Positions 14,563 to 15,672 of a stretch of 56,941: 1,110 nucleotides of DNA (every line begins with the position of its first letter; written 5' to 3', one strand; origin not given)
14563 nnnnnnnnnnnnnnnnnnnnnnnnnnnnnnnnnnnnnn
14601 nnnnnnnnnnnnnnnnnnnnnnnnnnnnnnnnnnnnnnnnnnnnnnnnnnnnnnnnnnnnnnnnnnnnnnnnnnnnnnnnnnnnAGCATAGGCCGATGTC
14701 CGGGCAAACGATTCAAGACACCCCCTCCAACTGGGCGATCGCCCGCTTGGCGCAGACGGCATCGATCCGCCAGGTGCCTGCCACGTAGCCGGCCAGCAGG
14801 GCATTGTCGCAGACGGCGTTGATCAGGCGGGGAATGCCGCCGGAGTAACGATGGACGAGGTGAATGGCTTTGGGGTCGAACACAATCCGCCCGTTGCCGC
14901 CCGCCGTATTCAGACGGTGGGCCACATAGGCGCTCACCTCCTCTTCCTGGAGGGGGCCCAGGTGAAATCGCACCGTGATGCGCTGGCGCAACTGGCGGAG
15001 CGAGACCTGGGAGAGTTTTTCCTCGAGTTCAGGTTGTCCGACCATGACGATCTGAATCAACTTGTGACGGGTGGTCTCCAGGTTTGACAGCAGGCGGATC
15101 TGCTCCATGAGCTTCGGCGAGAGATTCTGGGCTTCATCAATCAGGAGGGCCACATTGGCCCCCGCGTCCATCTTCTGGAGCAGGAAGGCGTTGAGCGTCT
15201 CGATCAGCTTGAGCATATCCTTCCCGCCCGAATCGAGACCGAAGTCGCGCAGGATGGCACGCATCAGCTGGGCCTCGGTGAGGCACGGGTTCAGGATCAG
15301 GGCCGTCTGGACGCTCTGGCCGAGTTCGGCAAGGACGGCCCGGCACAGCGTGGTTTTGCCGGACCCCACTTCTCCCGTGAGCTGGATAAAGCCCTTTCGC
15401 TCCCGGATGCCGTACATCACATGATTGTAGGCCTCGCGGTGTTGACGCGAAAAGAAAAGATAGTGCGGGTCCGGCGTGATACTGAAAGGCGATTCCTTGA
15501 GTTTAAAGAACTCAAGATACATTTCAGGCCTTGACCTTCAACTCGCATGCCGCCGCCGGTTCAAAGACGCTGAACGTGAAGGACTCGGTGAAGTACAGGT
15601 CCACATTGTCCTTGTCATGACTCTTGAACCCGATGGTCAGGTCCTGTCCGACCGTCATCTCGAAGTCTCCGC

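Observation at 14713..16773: Ferritin-loading family-1 encapsulin operon translationally coupled to an ExeA/GspA-type AAA+ ATPase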

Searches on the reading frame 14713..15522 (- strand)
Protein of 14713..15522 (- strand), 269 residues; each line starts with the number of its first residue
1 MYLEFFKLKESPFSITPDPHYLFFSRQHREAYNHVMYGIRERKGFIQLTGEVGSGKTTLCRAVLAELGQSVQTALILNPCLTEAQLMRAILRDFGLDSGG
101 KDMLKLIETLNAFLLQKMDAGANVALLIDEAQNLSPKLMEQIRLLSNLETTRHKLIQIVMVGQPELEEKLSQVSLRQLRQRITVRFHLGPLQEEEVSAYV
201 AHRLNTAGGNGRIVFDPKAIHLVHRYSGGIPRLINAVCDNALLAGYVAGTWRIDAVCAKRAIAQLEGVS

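Call 3: search_protein_families(library=pfam, proteins=[window:14713-15522:-], max_evalue=0.01)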
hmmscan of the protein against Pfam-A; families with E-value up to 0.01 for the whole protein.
window:14713-15522:- (269 aa): 15 families
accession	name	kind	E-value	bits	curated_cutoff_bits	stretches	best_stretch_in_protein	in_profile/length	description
PF13401.12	AAA_22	-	2.5e-27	96.2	27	1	40-170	2-130/130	AAA domain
PF13191.12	AAA_16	-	1.4e-08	35.9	32.6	1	33-153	13-163/167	AAA ATPase domain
PF20703.3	nSTAND1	-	4.8e-06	26.9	27.1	1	19-208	12-204/379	Novel STAND NTPase 1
PF13245.12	AAA_19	-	7.2e-05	23.4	25.1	1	44-162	12-124/134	AAA domain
PF00004.35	AAA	-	0.00017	22.4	21.2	1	48-175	3-119/131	ATPase family associated with various cellular activities (AAA)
PF02492.25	cobW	-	0.00019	21.5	20.7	1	47-80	4-37/180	CobW/HypB/UreG, nucleotide-binding domain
PF02367.23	TsaE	-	0.00044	20.6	26.6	1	41-69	19-47/128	Threonylcarbamoyl adenosine biosynthesis protein TsaE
PF13604.12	AAA_30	-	0.00059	20.1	27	1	40-164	15-125/191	AAA domain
PF25199.1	nSTAND_NTPase5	-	0.0015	18.9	34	0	41-149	39-123/145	Novel STAND NTPase 5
PF01637.24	ATPase_2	-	0.0048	17.2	33.2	0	41-148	18-135/225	ATPase domain predominantly from Archaea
PF03266.21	NTPase_1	-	0.0049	17.2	23.9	0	46-69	2-25/168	NTPase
PF20720.3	nSTAND3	-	0.005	17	27.2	1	40-67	14-41/155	Novel STAND NTPase 3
PF13173.12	AAA_14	-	0.0054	17.2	27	0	46-195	5-127/129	AAA domain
PF24883.2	NPHP3_N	-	0.0066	17.1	24.8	0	42-72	21-51/164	Nephrocystin 3, N-terminal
PF13481.12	AAA_25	-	0.0089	16.1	27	0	29-65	19-55/195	AAA domain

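Call 4: search_protein_families(library=ncbifam, proteins=[window:14713-15522:-], max_evalue=0.01)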
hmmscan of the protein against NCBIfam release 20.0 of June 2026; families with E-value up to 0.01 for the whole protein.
window:14713-15522:- (269 aa): 8 families
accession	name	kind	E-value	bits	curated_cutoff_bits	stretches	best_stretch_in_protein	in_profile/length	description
TIGR03015.1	pepcterm_ATPase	hypoth_equivalog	7.8e-91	304.2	324.5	1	1-264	1-265/269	XrtA/PEP-CTERM system-associated ATPase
TIGR00150.1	T6A_YjeE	equivalog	3e-05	23.9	60.1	1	41-72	20-51/135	tRNA (adenosine(37)-N6)-threonylcarbamoyltransferase complex ATPase subunit type 1 TsaE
TIGR03420.1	DnaA_homol_Hda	equivalog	0.00044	19.8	194.8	0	25-78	19-73/226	DnaA regulatory inactivator Hda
TIGR01189.1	ccmA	equivalog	0.0011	18.7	131.6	1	22-119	6-102/198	heme ABC exporter ATP-binding protein CcmA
NF041000.1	ATPase_ComGA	equivalog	0.0014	17.7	300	1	31-71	116-156/267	competence type IV pilus ATPase ComGA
TIGR02782.1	TrbB_P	equivalog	0.0021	17.4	304.55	1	33-73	127-166/303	P-type conjugative transfer ATPase TrbB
NF011692.0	PRK15112.1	equivalog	0.0045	16.6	452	1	23-65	21-62/269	putrescine export ABC transporter ATP-binding protein SapF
NF000868.0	PRK00080.1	equivalog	0.0051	15.8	282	0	46-92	54-98/330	Holliday junction branch migration DNA helicase RuvB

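Call 5: find_homologous_proteins(query=window:14713-15522:-)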
Query window:14713-15522:- (269 aa): 8000 proteins with E <= 0.001 among 8000 candidates; the best 120 are listed.
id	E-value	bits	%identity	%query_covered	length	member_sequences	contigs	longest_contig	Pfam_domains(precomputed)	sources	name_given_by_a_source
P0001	2.3e-162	557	93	100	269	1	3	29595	PF13245.13,PF13401.13,PF20703.4,PF13191.13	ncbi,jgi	jgi:general secretion pathway protein A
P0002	1.8e-155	534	90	100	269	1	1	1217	PF13401.13,PF20703.4,PF13191.13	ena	-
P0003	4.8e-155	533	90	100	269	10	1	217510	PF00004.36,PF13401.13,PF13191.13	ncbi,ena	-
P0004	1.1e-151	522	88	100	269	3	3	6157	PF13245.13,PF13401.13,PF20703.4,PF13191.13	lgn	-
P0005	7.8e-150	516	87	100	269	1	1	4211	PF13245.13,PF13401.13,PF20703.4,PF13191.13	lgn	-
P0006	7.3e-147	506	85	100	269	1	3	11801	PF13401.13,PF20703.4,PF13191.13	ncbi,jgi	jgi:general secretion pathway protein A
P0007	8.5e-147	506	85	100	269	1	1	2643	PF13401.13,PF13191.13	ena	-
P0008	9.9e-147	505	84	100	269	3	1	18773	PF13401.13,PF20703.4,PF13191.13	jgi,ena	-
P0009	1.1e-146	505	85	99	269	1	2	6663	PF13401.13,PF13191.13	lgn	-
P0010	9.3e-145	499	85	99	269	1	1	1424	PF13604.13,PF13245.13,PF00004.36,PF13401.13,PF20703.4,PF25199.2,PF13191.13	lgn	-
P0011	1.3e-144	498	83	99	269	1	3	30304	PF13245.13,PF00004.36,PF13401.13,PF20703.4,PF13191.13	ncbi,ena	-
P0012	1.4e-143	495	82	100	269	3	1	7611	PF13401.13,PF20703.4,PF13191.13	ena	-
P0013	3.6e-143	494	82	100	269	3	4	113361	PF13245.13,PF00004.36,PF13401.13,PF20703.4,PF13191.13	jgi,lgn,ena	-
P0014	1.9e-142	491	82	99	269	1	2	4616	PF13401.13,PF20703.4,PF13191.13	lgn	-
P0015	5.1e-142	490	83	99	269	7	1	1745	PF13401.13,PF13191.13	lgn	-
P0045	1.3e-134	466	79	99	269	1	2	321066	PF00004.36,PF13401.13,PF20703.4,PF13191.13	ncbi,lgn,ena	-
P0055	9.6e-131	453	75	100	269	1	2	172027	PF00004.36,PF13401.13,PF13191.13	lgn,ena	-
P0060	7.1e-119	414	70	100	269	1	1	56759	PF13604.13,PF13245.13,PF13401.13,PF20703.4,PF13191.13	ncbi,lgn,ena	-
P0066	9.4e-115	401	69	99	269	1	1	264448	PF13245.13,PF13401.13,PF13191.13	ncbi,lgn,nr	ncbi:MAG: AAA family ATPase [Lentisphaerae bacterium]|nr:AAA family ATPase [Lentisphaerota bacterium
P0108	4.4e-111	389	66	100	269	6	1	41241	PF13245.13,PF13401.13,PF25199.2,PF13191.13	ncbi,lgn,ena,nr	ncbi:MAG: AAA family ATPase [Kiritimatiellae bacterium]|nr:AAA family ATPase [Kiritimatiellia bacter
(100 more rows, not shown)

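Call 9: find_encoding_contigs(protein=P0003, flank=6000, max_places=3)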
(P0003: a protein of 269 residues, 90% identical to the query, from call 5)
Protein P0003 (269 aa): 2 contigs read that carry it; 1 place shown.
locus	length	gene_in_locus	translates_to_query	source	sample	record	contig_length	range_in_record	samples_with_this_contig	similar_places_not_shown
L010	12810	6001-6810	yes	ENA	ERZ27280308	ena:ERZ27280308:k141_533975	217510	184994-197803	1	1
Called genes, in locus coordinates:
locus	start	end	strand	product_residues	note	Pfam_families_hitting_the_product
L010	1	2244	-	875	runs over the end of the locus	-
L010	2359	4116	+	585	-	-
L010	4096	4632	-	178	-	PF01476:LysM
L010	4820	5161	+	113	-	PF22277:EncFtn-like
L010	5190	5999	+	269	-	PF04454:Linocin_M18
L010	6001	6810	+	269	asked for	PF13191:AAA_16, PF13401:AAA_22, PF00004:AAA (faint)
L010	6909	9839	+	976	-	PF00497:SBP_bac_3 (weak), PF13188:PAS_8 (faint), PF13426:PAS_9 (weak), PF00512:HisKA, PF02518:HATPase_c, PF00072:Response_reg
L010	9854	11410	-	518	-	PF07969:Amidohydro_3, PF01979:Amidohydro_1 (faint)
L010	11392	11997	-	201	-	-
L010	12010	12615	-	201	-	PF01066:CDP-OH_P_transf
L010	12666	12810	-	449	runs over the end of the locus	PF00919:UPF0004, PF04055:Radical_SAM, PF18693:TRAM_2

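Call 10: find_encoding_contigs(protein=P0013, flank=6000, max_places=3)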
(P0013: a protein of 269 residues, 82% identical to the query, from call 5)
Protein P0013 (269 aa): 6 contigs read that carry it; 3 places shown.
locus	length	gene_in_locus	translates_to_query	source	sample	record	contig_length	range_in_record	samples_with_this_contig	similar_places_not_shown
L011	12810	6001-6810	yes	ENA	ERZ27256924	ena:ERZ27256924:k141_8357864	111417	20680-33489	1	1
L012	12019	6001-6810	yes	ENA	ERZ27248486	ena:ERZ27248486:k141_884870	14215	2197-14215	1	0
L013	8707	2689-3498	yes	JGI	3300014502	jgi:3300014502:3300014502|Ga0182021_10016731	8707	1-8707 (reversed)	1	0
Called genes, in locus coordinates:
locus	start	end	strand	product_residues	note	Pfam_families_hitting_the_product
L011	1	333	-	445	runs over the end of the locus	PF00145:DNA_methylase, PF09445:Methyltransf_15 (weak)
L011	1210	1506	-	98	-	PF24001:DUF7317 (faint), PF03683:UPF0175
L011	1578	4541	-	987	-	PF05193:Peptidase_M16_C, PF08367:M16C_assoc, PF22516:PreP_C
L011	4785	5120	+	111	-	PF22277:EncFtn-like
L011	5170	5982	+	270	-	PF04454:Linocin_M18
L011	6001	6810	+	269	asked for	PF20703:nSTAND1 (weak), PF13191:AAA_16, PF13245:AAA_19 (weak), PF13401:AAA_22, PF00004:AAA (weak)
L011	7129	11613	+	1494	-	PF20473:MmeI_Mtase (faint), PF07669:Eco57I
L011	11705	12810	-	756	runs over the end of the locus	PF00082:Peptidase_S8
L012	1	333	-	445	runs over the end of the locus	PF00145:DNA_methylase, PF09445:Methyltransf_15 (weak)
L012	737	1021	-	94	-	-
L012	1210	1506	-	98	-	PF24001:DUF7317 (faint), PF03683:UPF0175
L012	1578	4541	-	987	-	PF05193:Peptidase_M16_C, PF08367:M16C_assoc, PF22516:PreP_C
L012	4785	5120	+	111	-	PF22277:EncFtn-like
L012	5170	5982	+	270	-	PF04454:Linocin_M18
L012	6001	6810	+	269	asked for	PF20703:nSTAND1 (weak), PF13191:AAA_16, PF13245:AAA_19 (weak), PF13401:AAA_22, PF00004:AAA (weak)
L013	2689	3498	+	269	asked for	PF20703:nSTAND1 (weak), PF13191:AAA_16, PF13245:AAA_19 (weak), PF13401:AAA_22, PF00004:AAA (weak)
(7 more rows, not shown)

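Call 11: find_encoding_contigs(protein=P0045, flank=6000, max_places=3)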
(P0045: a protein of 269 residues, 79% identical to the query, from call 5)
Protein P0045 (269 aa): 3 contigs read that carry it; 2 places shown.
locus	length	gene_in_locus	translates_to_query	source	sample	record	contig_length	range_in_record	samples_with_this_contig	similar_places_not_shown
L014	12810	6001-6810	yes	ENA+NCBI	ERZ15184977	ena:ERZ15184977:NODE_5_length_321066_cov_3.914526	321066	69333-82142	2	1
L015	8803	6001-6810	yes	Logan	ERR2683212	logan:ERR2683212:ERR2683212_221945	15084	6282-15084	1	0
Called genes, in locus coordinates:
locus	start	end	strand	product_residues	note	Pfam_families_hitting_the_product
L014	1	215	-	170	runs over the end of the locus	PF00160:Pro_isomerase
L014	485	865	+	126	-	PF05066:HARE-HTH (faint)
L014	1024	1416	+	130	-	PF08899:DUF1844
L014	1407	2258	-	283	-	PF14237:GYF_2, PF06161:DUF975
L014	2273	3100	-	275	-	PF00950:ABC-3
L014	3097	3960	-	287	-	PF00005:ABC_tran, PF13304:AAA_21 (weak)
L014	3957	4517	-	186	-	PF00578:AhpC-TSA, PF08534:Redoxin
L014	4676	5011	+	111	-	PF22277:EncFtn-like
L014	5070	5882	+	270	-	PF04454:Linocin_M18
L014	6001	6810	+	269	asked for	PF20703:nSTAND1 (weak), PF13191:AAA_16 (weak), PF13401:AAA_22, PF00004:AAA (faint)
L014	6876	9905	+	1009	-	PF00497:SBP_bac_3 (weak), PF13188:PAS_8 (faint), PF13426:PAS_9 (weak), PF00512:HisKA, PF02518:HATPase_c, PF00072:Response_reg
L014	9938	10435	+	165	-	PF00300:His_Phos_1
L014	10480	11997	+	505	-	PF01928:CYTH, PF05235:CHAD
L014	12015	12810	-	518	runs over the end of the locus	PF07969:Amidohydro_3, PF01979:Amidohydro_1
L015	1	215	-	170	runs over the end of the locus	PF00160:Pro_isomerase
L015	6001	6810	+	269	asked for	PF20703:nSTAND1 (weak), PF13191:AAA_16 (weak), PF13401:AAA_22, PF00004:AAA (faint)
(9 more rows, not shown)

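Call 12: find_encoding_contigs(protein=P0066, flank=6000, max_places=2)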
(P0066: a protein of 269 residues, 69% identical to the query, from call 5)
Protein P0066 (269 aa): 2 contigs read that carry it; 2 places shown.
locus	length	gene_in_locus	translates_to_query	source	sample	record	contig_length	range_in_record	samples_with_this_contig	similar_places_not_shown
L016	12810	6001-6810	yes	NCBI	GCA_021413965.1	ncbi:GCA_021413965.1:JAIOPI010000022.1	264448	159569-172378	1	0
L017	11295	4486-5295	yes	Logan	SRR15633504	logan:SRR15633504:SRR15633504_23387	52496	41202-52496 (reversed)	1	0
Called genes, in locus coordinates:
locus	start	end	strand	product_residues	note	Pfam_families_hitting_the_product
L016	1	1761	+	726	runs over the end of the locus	PF00141:peroxidase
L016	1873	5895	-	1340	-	-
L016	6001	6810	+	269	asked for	PF13191:AAA_16, PF13245:AAA_19 (weak), PF13401:AAA_22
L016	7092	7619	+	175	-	-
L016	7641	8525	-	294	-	PF05157:MshEN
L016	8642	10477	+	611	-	PF05157:MshEN, PF00437:T2SSE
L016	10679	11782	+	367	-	PF00482:T2SSF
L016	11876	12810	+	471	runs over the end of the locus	PF00072:Response_reg, PF00158:Sigma54_activat, PF14532:Sigma54_activ_2, PF00004:AAA (weak), PF07728:AAA_5, PF25601:AAA_lid_14, PF02954:HTH_8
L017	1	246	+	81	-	?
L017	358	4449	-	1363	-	-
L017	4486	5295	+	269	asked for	PF13191:AAA_16, PF13245:AAA_19 (weak), PF13401:AAA_22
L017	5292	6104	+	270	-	-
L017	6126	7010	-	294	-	PF05157:MshEN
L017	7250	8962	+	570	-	PF05157:MshEN, PF00437:T2SSE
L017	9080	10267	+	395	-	PF00482:T2SSF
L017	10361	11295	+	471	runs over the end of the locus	PF00072:Response_reg, PF00158:Sigma54_activat, PF14532:Sigma54_activ_2, PF00004:AAA (weak), PF07728:AAA_5, PF25601:AAA_lid_14, PF02954:HTH_8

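Call 13: find_encoding_contigs(protein=P0108, flank=6000, max_places=2)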
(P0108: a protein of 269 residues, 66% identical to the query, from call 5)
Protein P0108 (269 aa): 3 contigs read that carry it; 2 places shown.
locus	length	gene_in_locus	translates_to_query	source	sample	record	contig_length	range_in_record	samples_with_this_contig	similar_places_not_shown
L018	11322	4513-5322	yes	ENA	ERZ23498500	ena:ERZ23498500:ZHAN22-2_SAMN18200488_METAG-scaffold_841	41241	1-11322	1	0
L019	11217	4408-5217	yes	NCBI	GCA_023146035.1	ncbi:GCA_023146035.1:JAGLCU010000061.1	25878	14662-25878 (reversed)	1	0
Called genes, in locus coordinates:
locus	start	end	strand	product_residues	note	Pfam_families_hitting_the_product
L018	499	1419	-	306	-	PF00215:OMPdecase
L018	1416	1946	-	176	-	-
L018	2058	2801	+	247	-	PF00005:ABC_tran, PF13304:AAA_21 (weak)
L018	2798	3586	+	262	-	PF12679:ABC2_membrane_2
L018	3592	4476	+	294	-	-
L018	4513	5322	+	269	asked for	PF13191:AAA_16, PF25199:nSTAND_NTPase5 (faint), PF13245:AAA_19 (weak), PF13401:AAA_22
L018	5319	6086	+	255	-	-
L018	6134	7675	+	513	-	-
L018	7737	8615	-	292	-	PF14559:TPR_19 (faint), PF05157:MshEN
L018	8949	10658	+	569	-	PF05157:MshEN, PF00437:T2SSE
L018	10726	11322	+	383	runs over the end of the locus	PF00482:T2SSF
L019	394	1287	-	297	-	PF00215:OMPdecase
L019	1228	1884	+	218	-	PF00730:HhH-GPD, PF00633:HHH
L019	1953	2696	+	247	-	PF00005:ABC_tran, PF13304:AAA_21 (weak)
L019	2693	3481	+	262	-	PF12679:ABC2_membrane_2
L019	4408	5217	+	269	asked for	PF13191:AAA_16, PF25199:nSTAND_NTPase5 (faint), PF13245:AAA_19 (weak), PF13401:AAA_22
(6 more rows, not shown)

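Call 14: find_encoding_contigs(protein=P0060, flank=6000, max_places=2)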
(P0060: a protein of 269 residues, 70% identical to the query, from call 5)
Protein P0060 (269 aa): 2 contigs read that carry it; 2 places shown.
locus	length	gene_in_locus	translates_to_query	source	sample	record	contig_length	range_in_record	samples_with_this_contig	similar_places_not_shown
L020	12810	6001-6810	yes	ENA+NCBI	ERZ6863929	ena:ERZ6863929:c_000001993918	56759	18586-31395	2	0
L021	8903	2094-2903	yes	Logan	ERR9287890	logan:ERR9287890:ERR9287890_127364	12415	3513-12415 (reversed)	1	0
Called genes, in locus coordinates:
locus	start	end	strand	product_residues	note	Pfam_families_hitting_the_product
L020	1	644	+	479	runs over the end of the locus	PF00072:Response_reg, PF00158:Sigma54_activat, PF14532:Sigma54_activ_2, PF07728:AAA_5 (faint), PF25601:AAA_lid_14, PF02954:HTH_8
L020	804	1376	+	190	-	PF12770:CHAT, PF00656:Peptidase_C14 (faint)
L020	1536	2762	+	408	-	PF03631:Virul_fac_BrkB, PF00027:cNMP_binding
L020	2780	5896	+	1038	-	PF02837:Glyco_hydro_2_N, PF22666:Glyco_hydro_2_N2, PF00703:Glyco_hydro_2, PF02836:Glyco_hydro_2_C, PF16353:LacZ_4, PF02929:Bgal_small_N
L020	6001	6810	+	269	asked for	PF13604:AAA_30 (weak), PF13191:AAA_16, PF20703:nSTAND1 (weak), PF13245:AAA_19 (weak), PF13401:AAA_22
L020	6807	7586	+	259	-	-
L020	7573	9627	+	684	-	-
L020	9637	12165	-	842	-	PF00270:DEAD (weak), PF00271:Helicase_C, PF04408:WHD_HA2, PF08482:HrpB_C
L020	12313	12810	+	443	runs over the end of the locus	PF01743:PolyA_pol, PF12627:PolyA_pol_RNAbd, PF12626:PolyA_pol_arg_C (weak)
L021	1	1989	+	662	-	?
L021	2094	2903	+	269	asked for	PF13604:AAA_30 (weak), PF13191:AAA_16, PF20703:nSTAND1 (weak), PF13245:AAA_19 (weak), PF13401:AAA_22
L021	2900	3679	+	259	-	-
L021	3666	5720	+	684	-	-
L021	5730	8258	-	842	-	PF00270:DEAD (weak), PF00271:Helicase_C, PF04408:WHD_HA2, PF08482:HrpB_C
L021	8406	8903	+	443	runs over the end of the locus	PF01743:PolyA_pol, PF12627:PolyA_pol_RNAbd, PF12626:PolyA_pol_arg_C (weak)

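Call 19: find_related_loci(query=window:14713-15522:-, collection=metagenome_contigs, flank=6000)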
Query window:14713-15522:- (269 aa) in metagenome_contigs; peptide patterns used: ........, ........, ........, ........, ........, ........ (x = any residue, [..] = any of these).
190 stretches matched a pattern; 102 encode a relative of the query (tblastn E <= 1e-3); the best 80 are kept; 80 distinct loci.
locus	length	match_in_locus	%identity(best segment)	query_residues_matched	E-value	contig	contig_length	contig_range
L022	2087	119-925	91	1-269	9e-180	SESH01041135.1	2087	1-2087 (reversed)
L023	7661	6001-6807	84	1-269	3e-156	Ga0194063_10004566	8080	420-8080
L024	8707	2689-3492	82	1-268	1e-152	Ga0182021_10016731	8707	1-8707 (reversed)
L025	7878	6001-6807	81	1-269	5e-149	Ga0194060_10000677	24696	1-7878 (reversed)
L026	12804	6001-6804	81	1-268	2e-149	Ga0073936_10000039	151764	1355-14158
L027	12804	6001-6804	81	1-268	2e-149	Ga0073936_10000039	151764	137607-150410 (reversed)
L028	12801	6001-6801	81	1-267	9e-149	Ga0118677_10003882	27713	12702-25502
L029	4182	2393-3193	81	1-267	1e-152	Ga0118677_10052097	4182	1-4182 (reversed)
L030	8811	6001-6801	81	1-267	1e-148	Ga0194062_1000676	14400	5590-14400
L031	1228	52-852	80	1-267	3e-162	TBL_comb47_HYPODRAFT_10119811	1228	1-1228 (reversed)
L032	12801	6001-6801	81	1-267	1e-147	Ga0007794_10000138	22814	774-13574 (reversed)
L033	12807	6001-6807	80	1-269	4e-147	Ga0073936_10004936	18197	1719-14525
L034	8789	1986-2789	80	1-268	6e-146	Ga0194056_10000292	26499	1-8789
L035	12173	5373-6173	80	1-267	5e-146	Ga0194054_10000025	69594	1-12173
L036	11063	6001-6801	80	1-267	5e-146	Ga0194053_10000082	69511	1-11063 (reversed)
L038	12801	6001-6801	79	1-267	5e-145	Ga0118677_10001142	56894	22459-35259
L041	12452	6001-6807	77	1-269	6e-143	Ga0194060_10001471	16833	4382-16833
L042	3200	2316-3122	77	1-269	5e-149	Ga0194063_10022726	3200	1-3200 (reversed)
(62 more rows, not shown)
